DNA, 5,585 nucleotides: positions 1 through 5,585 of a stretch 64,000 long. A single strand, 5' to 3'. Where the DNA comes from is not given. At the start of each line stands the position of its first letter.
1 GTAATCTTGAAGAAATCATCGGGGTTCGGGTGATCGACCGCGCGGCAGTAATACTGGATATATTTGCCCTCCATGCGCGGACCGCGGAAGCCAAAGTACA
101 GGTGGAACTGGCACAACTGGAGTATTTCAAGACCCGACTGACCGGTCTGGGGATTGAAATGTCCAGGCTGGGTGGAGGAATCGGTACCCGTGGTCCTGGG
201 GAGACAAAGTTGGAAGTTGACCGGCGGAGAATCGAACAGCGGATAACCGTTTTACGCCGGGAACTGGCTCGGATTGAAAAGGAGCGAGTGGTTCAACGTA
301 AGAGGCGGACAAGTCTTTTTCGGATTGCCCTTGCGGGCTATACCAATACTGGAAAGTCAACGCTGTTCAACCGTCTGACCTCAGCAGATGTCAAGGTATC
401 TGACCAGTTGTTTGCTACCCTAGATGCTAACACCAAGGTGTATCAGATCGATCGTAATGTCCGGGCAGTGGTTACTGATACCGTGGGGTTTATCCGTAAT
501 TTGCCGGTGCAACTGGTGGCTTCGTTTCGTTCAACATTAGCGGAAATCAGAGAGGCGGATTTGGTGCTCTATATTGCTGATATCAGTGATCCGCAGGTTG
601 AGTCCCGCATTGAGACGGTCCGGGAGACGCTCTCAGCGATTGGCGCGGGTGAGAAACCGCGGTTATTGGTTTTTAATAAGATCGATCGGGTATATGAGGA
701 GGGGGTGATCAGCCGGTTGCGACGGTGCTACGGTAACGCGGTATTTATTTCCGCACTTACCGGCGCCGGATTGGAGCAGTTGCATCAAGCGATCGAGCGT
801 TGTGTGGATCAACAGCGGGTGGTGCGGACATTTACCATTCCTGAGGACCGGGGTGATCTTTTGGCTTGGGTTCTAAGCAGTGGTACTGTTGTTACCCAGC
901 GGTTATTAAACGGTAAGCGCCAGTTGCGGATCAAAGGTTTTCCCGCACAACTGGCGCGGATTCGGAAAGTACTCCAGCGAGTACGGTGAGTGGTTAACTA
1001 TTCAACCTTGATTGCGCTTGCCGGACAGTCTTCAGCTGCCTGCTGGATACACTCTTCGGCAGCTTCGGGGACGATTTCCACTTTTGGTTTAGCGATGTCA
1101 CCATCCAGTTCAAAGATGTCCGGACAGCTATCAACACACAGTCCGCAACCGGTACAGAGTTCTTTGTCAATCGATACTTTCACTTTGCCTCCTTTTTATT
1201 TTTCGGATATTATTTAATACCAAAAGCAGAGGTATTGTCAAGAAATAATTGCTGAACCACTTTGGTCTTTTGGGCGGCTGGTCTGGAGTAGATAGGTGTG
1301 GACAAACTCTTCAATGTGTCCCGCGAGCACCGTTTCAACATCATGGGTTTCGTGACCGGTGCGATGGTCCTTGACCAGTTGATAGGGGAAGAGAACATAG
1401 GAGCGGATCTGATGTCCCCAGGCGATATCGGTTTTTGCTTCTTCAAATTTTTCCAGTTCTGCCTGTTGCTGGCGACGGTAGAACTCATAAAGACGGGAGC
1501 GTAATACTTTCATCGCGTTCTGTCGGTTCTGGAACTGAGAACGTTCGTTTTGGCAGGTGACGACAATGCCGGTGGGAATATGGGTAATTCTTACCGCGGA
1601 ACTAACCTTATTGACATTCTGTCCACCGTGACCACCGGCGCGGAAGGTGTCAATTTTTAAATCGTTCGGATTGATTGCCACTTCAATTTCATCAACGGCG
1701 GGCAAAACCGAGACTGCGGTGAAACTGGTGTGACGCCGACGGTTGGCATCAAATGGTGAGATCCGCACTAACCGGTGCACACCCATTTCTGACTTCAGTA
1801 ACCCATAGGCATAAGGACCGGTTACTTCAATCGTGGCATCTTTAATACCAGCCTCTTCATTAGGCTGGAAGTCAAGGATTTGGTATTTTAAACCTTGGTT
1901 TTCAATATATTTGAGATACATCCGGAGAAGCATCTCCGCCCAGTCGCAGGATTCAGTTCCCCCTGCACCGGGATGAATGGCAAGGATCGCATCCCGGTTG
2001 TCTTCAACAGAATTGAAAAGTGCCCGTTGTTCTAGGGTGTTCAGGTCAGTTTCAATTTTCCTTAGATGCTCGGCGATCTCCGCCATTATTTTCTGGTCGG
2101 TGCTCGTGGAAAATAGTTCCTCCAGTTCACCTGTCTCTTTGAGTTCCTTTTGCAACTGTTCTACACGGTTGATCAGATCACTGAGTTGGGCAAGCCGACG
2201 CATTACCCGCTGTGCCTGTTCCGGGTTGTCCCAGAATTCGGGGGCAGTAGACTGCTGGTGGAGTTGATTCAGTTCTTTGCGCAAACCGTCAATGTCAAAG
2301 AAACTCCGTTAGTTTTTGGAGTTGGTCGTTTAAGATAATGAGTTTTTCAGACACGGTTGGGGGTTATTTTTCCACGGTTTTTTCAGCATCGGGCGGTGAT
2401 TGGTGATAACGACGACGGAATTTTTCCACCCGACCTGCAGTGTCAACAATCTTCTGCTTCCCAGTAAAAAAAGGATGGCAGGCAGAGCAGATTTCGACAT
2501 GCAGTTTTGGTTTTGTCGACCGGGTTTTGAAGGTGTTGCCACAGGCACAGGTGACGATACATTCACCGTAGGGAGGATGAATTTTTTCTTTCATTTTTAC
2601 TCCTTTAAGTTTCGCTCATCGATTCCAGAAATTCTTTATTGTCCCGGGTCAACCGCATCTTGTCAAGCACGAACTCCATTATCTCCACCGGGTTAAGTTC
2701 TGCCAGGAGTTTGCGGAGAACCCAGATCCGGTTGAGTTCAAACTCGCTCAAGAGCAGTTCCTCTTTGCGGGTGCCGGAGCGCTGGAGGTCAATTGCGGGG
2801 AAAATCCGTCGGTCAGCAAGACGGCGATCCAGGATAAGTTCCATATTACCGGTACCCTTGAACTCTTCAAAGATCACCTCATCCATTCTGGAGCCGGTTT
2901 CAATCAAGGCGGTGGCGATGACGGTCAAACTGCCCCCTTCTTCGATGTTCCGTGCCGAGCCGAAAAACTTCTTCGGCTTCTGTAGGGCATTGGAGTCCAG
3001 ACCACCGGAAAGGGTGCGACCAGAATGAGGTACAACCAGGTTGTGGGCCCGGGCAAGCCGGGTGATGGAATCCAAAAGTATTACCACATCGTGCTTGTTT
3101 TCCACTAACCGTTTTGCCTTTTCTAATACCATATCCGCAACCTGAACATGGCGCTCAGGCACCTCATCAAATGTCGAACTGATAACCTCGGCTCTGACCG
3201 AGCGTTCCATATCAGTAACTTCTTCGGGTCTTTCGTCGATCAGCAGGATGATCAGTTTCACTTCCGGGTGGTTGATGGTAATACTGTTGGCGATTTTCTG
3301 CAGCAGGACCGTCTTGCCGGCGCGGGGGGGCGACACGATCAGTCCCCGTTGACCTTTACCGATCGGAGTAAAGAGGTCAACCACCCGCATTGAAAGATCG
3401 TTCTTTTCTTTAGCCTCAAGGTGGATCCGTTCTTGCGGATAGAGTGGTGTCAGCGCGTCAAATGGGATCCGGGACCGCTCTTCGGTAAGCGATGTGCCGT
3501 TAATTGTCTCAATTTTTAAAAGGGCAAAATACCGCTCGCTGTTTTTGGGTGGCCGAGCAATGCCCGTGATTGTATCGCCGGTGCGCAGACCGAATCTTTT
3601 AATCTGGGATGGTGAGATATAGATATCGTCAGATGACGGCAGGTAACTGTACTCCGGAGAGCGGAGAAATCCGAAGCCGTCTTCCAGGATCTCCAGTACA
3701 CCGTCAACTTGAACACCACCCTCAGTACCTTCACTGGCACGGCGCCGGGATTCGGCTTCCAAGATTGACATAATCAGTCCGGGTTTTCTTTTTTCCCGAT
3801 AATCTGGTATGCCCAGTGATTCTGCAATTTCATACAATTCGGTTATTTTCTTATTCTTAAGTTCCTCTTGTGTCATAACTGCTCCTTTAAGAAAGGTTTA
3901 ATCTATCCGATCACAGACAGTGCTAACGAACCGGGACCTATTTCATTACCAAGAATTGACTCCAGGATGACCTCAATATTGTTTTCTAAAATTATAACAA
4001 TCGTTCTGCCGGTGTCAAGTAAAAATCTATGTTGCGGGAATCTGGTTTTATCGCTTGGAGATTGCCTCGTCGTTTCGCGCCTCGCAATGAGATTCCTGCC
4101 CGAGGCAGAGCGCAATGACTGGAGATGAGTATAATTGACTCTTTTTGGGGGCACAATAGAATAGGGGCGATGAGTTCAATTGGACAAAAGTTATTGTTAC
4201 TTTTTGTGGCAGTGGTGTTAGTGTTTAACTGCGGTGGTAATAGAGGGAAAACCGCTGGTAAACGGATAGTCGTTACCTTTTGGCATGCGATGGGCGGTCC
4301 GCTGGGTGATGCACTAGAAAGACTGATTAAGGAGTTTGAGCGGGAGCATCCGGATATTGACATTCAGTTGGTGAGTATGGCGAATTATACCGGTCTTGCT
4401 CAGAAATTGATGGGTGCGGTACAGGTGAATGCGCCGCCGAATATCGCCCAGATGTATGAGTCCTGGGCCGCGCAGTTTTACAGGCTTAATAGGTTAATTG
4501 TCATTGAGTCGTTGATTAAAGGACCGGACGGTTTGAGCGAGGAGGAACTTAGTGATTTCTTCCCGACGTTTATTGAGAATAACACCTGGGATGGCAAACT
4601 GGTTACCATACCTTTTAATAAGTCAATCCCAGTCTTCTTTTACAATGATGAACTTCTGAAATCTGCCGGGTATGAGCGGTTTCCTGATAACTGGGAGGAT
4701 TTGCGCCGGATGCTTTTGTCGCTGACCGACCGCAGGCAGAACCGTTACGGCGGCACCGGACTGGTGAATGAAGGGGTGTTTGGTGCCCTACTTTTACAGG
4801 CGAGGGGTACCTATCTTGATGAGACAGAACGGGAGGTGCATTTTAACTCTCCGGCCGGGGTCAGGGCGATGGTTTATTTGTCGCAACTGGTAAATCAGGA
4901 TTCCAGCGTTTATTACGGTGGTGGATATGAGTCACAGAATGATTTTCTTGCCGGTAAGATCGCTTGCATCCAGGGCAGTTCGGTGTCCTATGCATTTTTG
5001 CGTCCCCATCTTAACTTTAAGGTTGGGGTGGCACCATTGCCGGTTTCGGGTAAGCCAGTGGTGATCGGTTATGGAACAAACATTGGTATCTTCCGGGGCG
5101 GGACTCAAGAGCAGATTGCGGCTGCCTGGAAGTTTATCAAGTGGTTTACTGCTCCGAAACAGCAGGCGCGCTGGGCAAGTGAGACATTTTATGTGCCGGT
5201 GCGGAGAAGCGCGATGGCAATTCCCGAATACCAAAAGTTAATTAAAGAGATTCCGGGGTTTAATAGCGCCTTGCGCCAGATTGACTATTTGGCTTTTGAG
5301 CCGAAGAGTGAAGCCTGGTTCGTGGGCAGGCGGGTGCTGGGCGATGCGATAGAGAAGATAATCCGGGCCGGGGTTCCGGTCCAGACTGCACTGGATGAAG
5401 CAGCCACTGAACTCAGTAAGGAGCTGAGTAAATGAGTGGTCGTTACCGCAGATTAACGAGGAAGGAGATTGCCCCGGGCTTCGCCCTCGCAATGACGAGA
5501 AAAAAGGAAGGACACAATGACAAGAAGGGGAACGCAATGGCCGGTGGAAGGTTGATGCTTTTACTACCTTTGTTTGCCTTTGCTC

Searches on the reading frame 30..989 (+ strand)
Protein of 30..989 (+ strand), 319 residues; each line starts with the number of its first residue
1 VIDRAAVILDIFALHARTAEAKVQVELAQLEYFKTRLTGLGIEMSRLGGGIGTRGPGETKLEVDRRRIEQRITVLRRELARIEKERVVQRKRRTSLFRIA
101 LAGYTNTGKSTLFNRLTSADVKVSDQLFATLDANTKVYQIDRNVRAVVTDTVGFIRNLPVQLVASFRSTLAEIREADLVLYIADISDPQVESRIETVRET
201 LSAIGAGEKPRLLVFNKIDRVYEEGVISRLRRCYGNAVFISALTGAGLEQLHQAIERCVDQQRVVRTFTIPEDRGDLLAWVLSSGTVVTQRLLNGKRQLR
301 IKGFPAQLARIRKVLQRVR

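Call 23: search_protein_families(library=pfam, proteins=[window:30-989:+], max_evalue=0.00001)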
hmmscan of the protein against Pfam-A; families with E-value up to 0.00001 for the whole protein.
window:30-989:+ (319 aa): 4 families
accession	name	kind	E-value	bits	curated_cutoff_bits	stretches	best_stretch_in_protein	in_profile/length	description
PF16360.10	GTP-bdg_M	-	9.6e-31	106.6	29.5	1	15-93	1-79/79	GTP-binding GTPase Middle Region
PF01926.29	MMR_HSR1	-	2.1e-21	76.6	21.9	1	98-217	1-113/113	50S ribosome-binding GTPase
PF02421.24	FeoB_N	-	5.4e-08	32.9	27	1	98-255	2-156/156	Ferrous iron transport protein B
PF19275.4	HflX_C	-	2.6e-06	27.8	26.4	1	235-291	10-65/102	HflX C-terminal domain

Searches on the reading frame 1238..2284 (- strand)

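Call 23: search_protein_families(library=pfam, proteins=[window:1238-2284:-], max_evalue=0.00001)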
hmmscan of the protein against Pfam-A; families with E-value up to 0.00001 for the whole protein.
window:1238-2284:- (348 aa): 2 families
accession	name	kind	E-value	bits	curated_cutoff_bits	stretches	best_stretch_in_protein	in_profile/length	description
PF03462.23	PCRF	-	4.2e-57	193.6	24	1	1-191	1-194/194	PCRF domain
PF00472.26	RF-1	-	2.6e-43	147.1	35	1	198-308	1-116/116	RF-1 domain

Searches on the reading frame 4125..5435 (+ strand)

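Call 23: search_protein_families(library=pfam, proteins=[window:4125-5435:+], max_evalue=0.00001)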
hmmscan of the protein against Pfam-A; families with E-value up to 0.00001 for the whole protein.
window:4125-5435:+ (436 aa): 2 families
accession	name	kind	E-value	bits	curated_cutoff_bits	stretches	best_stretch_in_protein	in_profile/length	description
PF13416.11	SBP_bac_8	-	1.9e-38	133.3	27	1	67-371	2-273/279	Bacterial extracellular solute-binding protein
PF01547.30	SBP_bac_1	-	8e-31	108.6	26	1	60-348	4-307/307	Bacterial extracellular solute-binding protein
